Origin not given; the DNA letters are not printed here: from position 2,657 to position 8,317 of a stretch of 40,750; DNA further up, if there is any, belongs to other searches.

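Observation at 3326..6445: T9SS cargo built from about 19 copies of a 39-aa four-cysteine repeat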

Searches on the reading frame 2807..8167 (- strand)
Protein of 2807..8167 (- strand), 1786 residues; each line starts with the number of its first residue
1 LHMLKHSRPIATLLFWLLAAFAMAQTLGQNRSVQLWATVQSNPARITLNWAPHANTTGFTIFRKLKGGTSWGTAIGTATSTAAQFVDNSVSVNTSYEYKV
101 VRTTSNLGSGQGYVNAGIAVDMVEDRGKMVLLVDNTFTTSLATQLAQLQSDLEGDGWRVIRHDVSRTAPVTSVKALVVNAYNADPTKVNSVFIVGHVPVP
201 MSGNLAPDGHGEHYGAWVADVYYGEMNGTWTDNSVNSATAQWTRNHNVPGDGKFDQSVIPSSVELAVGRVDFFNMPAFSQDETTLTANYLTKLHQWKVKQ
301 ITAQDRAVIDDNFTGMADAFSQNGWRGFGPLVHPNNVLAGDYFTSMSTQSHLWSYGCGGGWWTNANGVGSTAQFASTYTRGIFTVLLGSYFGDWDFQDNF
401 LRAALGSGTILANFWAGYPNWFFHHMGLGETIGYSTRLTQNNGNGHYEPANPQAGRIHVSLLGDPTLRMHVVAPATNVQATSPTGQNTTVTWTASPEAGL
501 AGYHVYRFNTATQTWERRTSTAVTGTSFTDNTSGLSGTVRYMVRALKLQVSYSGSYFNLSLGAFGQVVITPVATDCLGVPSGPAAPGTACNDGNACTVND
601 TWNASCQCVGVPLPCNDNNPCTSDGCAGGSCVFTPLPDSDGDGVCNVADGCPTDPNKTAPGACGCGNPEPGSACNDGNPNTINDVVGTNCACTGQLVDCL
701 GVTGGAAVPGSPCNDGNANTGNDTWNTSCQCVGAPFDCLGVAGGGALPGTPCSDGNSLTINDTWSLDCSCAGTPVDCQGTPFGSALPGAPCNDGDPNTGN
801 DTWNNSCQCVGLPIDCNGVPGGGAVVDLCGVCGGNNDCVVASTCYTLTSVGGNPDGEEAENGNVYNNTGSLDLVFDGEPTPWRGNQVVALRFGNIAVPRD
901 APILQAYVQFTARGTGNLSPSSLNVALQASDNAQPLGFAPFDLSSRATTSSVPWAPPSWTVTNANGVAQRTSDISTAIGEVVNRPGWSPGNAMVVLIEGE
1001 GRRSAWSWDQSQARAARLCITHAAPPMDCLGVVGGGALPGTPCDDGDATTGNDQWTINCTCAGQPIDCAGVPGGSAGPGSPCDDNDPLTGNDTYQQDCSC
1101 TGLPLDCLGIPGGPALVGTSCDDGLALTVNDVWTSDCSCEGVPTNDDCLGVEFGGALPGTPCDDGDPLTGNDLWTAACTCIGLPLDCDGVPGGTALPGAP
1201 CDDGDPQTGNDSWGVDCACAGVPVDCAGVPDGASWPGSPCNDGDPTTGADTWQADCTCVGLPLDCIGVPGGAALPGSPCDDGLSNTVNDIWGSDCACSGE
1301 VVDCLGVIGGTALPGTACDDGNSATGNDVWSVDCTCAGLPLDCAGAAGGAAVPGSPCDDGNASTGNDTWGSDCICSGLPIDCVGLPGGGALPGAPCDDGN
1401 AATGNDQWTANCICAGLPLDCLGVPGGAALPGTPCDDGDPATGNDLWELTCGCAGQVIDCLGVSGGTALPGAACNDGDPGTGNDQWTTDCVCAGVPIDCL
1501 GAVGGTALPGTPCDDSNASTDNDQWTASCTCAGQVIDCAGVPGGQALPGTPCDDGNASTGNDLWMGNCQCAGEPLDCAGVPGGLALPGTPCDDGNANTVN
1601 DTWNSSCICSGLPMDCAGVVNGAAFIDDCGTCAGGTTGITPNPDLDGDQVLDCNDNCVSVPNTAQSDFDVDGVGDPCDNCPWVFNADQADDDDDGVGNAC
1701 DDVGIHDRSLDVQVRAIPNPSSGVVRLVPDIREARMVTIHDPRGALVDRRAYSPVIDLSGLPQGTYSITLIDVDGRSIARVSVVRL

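Call 3: search_protein_families(library=pfam, proteins=[window:2807-8167:-], max_evalue=1)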
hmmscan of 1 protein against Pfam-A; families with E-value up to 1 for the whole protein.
window:2807-8167:- (1786 aa): 3 families
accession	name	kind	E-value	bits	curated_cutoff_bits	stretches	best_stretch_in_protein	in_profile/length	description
PF02412.23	TSP_3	-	0.00027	21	25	3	1666-1688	14-36/36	Thrombospondin type 3 repeat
PF00526.23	Dicty_CTDC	-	0.00063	19.9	27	1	615-635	2-23/24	Dictyostelium (slime mold) repeat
PF18962.6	Por_Secre_tail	-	0.0038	17.9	27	1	1718-1778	3-70/75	Secretion system C-terminal sorting domain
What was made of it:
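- On Thrombospondin type 3 repeat: Pfam TSP_3 scores 21 bits against 25 (call 3).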

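Call 4: search_protein_families(library=ncbifam, proteins=[window:2807-8167:-], max_evalue=1)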
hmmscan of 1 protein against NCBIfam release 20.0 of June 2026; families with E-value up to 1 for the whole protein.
window:2807-8167:- (1786 aa): 2 families
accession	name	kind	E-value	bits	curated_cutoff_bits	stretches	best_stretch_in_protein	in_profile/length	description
NF045500.1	Omp28_seleno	equivalog_domain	3.1e-05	23.5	200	2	1642-1680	272-310/377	Omp28-related selenoprotein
TIGR04183.1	Por_Secre_tail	domain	0.012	15.6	23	1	1718-1778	3-66/72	T9SS type A sorting domain-containing protein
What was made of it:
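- On T9SS type-A cargo (Por_Secre_tail, PF18962 / TIGR04183): This protein scores 17.9 bits against 27 (call 3) and 15.6 against 23 (call 4).
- On Myxococcus cysteine-rich repeat (TIGR02232 / DUF4215): No hit for the whole protein at E<=1 (calls 3, 4).
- The sorting domain of this particular protein scores below the curated cut-offs (calls 3, 4).
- Tried and rejected: Whole-protein Pfam and NCBIfam scans gave no model on the units (calls 3, 4).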

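Call 6: search_solved_structures(query=window:2807-8167:-, max_evalue=1, show_alignments=2)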
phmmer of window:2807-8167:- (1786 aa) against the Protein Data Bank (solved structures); distinct sequences matched with E-value up to 1: 5.
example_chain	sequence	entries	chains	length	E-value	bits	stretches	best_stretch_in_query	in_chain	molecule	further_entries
3fby_A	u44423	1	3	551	1.3e-18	69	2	1644-1702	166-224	Cartilage oligomeric matrix protein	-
2rhp_A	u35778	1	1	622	5.1e-17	63.7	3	1644-1702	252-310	Thrombospondin-2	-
1yo8_A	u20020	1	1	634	8e-17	63.1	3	1644-1702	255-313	thrombospondin-2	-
1ux6_A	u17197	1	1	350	0.00028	21.5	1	1666-1701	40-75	THROMBOSPONDIN-1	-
2yzk_A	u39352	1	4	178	0.099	13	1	927-1002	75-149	Orotate phosphoribosyltransferase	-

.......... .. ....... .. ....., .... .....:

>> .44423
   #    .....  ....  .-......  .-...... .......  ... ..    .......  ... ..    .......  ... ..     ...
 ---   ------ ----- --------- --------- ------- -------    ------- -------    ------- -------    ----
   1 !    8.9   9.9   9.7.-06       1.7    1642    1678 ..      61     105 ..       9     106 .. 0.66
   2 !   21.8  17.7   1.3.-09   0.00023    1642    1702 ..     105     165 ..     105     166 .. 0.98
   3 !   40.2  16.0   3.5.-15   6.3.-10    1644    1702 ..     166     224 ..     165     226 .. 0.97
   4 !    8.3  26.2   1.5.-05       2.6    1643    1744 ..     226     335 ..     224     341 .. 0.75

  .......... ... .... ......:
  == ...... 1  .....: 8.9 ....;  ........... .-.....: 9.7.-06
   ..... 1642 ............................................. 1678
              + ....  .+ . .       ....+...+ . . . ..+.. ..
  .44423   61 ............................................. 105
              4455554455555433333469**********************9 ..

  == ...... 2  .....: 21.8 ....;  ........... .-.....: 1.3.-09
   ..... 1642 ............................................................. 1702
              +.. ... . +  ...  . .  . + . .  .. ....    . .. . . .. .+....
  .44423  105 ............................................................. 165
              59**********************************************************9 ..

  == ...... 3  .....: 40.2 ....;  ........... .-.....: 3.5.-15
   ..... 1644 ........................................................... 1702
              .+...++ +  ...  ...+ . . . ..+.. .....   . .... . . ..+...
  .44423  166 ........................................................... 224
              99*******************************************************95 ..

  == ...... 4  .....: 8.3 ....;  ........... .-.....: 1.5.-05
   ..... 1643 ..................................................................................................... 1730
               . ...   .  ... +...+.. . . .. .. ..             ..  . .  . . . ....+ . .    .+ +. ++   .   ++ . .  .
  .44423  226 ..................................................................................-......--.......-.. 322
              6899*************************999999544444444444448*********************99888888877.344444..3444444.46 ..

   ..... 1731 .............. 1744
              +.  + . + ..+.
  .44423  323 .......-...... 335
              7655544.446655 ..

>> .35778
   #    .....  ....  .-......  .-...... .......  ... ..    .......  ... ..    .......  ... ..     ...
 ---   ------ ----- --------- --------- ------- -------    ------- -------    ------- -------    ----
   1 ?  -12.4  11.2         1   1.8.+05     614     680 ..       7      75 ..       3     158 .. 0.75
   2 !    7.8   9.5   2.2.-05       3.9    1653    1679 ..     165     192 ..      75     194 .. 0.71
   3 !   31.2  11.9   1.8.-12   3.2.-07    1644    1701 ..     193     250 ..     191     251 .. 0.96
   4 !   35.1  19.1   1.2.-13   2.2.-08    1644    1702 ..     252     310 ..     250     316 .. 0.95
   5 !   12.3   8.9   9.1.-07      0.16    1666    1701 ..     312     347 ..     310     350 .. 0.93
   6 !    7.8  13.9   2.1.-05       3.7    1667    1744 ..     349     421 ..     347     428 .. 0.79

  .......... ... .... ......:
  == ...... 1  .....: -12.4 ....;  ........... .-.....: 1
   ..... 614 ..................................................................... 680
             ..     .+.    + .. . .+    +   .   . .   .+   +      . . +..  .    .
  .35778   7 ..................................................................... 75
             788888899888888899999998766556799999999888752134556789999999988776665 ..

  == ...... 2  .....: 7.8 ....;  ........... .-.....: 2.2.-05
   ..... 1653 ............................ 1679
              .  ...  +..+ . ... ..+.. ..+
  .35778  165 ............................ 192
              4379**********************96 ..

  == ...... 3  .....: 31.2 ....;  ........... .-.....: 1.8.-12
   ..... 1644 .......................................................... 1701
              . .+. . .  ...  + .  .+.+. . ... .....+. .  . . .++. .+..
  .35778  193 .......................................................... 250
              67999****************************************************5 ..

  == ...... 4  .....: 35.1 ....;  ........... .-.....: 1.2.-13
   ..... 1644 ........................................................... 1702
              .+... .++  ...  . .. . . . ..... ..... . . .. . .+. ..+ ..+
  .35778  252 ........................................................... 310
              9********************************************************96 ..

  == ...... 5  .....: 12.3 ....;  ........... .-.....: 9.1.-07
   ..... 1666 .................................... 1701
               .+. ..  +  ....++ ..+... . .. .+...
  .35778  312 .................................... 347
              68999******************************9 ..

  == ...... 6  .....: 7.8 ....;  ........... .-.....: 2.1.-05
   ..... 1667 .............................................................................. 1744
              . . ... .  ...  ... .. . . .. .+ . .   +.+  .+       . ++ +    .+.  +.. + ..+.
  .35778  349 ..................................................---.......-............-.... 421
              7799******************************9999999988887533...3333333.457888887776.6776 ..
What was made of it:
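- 3062..3244 (-): Thrombospondin type 3 (calcium-binding) repeats (aa 1642-1702). PDB sequence match to COMP and TSP-2, E 1e-18 (call 6); Pfam TSP_3 21 bits (call 3)
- On Thrombospondin type 3 repeat: Aa 1642-1702 match COMP 3fby at E 1e-18, with residue-level alignment over two or three repeats (call 6).
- Closest known: Thrombospondin/COMP type 3 repeats, and bacterial TSP3 repeats. Same: Aa 1642-1702 align with COMP and TSP-2 type 3 repeats (E 1e-18, call 6).
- Checked: After the array, aa 1642-1702 match the TSP3 repeats of COMP and thrombospondin-2 (E 1e-18, call 6).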
